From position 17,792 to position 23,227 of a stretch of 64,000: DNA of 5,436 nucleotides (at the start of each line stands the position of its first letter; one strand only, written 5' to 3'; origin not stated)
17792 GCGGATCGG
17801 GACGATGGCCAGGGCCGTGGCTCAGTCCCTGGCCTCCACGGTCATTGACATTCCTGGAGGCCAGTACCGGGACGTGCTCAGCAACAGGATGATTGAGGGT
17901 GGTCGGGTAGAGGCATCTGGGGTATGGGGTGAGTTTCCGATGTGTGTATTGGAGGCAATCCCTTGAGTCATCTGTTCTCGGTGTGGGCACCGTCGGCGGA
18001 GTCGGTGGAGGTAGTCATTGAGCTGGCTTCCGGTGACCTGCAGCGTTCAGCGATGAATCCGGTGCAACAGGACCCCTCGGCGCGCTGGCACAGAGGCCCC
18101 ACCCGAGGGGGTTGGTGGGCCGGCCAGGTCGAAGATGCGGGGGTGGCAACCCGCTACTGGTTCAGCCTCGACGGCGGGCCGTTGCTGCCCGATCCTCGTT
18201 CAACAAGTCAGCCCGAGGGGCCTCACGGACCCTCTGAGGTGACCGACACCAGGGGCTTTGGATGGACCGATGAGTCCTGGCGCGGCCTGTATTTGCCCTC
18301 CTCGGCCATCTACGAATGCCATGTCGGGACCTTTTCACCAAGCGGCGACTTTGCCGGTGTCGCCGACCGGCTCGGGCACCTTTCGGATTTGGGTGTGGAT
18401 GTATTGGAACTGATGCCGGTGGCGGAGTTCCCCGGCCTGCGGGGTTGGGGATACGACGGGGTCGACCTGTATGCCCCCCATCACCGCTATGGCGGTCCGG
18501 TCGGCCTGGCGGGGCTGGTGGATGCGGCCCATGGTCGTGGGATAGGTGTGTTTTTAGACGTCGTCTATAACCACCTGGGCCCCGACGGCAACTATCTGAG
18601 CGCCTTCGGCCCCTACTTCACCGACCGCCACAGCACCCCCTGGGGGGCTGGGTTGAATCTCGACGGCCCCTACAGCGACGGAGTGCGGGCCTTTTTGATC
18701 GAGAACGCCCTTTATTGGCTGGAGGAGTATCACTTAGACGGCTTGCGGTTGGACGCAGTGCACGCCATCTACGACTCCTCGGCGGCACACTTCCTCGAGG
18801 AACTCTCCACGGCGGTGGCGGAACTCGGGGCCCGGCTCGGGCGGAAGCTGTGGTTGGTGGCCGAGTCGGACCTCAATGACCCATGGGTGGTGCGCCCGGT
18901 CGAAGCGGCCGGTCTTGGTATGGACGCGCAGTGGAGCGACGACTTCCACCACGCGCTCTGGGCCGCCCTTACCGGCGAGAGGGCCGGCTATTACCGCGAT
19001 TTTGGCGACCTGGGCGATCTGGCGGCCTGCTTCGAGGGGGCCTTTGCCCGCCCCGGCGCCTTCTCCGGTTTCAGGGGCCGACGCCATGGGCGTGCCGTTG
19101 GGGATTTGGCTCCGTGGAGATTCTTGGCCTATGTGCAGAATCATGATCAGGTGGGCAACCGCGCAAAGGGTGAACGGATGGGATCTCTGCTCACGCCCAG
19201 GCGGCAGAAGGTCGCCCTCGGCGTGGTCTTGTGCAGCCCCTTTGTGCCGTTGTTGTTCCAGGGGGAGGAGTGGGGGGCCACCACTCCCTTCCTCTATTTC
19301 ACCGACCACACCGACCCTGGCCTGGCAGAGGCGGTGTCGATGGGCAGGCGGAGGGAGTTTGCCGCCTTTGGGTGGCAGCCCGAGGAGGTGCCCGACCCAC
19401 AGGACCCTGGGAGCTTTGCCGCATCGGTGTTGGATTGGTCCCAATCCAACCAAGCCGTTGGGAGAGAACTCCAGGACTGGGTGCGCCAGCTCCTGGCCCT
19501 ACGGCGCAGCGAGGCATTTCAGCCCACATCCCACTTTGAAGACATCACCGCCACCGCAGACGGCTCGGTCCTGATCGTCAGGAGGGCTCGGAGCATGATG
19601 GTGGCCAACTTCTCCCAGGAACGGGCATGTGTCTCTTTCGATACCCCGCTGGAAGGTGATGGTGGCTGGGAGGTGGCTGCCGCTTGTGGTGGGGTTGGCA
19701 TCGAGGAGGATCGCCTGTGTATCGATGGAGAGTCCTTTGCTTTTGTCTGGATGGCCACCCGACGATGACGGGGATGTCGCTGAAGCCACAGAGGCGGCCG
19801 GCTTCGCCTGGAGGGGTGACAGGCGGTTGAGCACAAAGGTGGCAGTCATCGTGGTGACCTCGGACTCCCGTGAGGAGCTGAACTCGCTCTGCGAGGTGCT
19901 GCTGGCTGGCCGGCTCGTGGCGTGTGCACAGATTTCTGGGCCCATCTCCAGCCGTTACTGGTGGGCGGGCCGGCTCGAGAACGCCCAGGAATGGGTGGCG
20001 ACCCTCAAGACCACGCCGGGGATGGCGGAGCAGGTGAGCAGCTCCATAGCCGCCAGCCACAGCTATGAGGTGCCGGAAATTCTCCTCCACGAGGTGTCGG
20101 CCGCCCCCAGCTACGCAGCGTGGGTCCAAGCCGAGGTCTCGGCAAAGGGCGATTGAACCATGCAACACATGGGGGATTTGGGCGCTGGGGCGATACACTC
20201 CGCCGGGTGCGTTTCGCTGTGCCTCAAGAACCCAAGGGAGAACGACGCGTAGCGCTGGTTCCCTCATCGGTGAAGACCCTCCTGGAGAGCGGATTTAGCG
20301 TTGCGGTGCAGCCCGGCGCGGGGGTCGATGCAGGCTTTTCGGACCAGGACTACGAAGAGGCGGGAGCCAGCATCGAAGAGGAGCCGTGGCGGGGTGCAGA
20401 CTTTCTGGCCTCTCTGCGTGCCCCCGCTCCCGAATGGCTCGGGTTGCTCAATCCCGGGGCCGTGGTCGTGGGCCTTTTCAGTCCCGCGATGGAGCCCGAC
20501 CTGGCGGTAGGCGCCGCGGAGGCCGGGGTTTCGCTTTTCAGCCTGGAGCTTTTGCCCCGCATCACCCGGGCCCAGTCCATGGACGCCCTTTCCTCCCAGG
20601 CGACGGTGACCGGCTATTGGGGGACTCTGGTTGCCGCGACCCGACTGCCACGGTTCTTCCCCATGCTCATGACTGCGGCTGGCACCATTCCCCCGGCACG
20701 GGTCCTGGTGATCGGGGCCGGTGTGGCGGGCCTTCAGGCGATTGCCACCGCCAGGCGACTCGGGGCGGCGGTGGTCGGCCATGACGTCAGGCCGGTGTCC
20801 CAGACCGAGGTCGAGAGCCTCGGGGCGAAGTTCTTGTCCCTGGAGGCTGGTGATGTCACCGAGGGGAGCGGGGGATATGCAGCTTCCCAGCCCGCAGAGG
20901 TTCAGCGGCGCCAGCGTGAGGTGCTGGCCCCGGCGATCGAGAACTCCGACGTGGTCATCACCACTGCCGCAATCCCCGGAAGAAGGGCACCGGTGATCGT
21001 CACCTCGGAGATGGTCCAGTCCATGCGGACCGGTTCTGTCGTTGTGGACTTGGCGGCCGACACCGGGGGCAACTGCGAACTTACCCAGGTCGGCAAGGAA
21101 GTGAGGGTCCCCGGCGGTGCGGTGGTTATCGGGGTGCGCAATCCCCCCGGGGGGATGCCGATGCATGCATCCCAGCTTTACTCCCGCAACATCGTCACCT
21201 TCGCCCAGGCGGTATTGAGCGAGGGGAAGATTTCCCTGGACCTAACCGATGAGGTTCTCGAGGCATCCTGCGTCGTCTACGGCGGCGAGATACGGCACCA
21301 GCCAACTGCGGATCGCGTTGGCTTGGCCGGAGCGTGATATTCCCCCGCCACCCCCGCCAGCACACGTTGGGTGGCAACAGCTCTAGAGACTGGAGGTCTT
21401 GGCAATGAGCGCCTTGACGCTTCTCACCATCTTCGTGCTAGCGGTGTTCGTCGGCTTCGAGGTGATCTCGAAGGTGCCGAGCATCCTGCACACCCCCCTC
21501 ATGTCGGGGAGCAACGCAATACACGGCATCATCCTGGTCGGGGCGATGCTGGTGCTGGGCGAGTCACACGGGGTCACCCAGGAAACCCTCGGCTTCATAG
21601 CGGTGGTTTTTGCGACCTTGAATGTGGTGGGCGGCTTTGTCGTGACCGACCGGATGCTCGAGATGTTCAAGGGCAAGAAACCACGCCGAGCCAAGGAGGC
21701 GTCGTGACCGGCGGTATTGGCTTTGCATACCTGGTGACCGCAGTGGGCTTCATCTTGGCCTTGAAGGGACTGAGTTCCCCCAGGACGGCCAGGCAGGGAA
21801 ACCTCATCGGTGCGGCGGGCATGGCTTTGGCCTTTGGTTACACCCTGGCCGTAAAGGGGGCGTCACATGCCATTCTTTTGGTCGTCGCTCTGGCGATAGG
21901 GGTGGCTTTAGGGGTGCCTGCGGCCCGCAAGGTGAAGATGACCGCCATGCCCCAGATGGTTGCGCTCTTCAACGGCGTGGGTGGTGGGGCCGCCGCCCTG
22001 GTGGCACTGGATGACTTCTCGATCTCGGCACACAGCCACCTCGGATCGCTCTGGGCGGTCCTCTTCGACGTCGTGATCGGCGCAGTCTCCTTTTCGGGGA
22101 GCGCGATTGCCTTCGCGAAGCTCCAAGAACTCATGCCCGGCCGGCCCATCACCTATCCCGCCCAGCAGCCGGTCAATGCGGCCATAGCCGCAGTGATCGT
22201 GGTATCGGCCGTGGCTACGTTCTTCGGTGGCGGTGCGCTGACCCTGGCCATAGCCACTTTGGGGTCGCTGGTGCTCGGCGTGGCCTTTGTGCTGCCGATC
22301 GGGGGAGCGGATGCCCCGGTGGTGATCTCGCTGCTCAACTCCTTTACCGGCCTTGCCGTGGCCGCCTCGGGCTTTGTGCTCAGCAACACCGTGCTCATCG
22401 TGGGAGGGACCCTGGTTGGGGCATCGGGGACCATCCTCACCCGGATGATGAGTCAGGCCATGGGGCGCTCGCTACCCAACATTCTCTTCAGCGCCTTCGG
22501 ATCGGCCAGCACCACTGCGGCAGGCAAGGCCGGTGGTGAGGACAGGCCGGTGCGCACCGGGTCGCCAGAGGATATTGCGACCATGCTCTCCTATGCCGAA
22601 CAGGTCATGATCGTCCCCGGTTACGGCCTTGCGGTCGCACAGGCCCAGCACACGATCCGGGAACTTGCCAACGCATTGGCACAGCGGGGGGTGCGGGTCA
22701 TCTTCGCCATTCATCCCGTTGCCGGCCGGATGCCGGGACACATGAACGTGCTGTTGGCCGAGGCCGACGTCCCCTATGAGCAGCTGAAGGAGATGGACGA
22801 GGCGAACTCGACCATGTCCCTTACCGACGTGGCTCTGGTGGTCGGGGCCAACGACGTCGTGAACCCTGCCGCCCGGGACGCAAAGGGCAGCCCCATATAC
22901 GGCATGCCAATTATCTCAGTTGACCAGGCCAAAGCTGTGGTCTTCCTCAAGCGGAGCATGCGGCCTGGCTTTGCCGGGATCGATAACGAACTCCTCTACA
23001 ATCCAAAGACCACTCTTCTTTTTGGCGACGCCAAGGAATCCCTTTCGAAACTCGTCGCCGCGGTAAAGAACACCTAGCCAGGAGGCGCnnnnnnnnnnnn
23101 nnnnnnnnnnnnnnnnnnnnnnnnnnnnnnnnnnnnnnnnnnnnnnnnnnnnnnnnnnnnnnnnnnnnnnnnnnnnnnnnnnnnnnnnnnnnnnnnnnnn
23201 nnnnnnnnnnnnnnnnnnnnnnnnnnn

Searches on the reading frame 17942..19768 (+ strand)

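Call 39: search_protein_families(library=pfam, proteins=[window:17942-19768:+], max_evalue=0.00001)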
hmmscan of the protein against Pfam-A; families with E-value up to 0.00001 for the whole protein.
window:17942-19768:+ (608 aa): 2 families
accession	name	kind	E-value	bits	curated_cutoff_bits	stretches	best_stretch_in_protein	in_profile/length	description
PF00128.31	Alpha-amylase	-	9.5e-20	71.7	22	1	130-217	15-97/446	Alpha amylase, catalytic domain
PF11941.14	DUF3459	-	2.5e-06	28.2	22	1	513-598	1-86/90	Domain of unknown function (DUF3459)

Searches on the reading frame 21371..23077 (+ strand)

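Call 39: search_protein_families(library=pfam, proteins=[window:21371-23077:+], max_evalue=0.00001)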
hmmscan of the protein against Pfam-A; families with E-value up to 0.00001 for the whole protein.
window:21371-23077:+ (568 aa): 1 family
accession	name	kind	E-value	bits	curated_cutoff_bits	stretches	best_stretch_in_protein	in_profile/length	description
PF02233.22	PNTB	-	5.8e-176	586.4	31.7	1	118-563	3-455/456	NAD(P) transhydrogenase beta subunit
